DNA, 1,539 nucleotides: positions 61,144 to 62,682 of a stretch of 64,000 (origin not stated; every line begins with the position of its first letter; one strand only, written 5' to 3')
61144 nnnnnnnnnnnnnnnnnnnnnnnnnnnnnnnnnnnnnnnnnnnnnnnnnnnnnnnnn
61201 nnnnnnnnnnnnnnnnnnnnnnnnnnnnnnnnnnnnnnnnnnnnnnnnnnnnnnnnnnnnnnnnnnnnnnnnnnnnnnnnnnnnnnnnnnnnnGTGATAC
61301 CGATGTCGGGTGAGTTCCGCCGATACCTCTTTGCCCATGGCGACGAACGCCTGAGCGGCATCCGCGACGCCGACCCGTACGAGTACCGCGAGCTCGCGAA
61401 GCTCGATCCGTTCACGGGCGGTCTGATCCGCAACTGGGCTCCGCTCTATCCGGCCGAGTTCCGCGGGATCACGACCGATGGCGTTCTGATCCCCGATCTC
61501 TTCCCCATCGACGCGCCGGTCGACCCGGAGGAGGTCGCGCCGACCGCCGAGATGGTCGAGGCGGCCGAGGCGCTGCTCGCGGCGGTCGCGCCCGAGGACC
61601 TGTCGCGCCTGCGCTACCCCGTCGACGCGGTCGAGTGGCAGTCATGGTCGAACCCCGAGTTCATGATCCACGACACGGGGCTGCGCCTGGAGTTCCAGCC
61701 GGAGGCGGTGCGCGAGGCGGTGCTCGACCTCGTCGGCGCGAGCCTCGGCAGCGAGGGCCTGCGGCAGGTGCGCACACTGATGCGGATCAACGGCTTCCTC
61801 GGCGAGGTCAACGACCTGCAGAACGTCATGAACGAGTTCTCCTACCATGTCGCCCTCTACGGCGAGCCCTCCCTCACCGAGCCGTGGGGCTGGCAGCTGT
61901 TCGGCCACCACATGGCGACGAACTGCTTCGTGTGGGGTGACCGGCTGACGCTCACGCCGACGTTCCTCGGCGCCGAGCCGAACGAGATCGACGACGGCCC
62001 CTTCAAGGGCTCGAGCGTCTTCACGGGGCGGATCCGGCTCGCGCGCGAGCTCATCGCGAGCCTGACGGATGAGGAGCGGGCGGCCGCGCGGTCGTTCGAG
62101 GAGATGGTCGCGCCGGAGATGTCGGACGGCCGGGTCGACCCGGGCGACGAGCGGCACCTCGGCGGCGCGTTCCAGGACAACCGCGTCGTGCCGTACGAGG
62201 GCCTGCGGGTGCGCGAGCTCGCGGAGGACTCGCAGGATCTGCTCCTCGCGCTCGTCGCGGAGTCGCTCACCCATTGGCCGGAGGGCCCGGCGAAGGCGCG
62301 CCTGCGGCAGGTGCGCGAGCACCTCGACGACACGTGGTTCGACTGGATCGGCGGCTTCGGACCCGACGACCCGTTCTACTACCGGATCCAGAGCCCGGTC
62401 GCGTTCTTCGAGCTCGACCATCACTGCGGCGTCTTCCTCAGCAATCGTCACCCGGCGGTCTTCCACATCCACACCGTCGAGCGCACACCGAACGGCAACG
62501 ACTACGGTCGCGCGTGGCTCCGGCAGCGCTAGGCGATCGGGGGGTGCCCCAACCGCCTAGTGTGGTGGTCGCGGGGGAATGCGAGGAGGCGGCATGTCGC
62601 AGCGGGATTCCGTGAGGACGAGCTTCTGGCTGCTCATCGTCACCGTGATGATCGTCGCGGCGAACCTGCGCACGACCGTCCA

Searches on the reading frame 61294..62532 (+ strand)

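Call 10: search_protein_families(library=pfam, proteins=[window:61294-62532:+], max_evalue=0.01)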
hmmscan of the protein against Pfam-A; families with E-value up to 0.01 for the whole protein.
window:61294-62532:+ (412 aa): 1 family
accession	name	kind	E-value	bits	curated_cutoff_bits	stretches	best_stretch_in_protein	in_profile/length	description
PF12006.13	DUF3500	-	1.8e-100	336.7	27.2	1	82-406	3-297/297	Protein of unknown function (DUF3500)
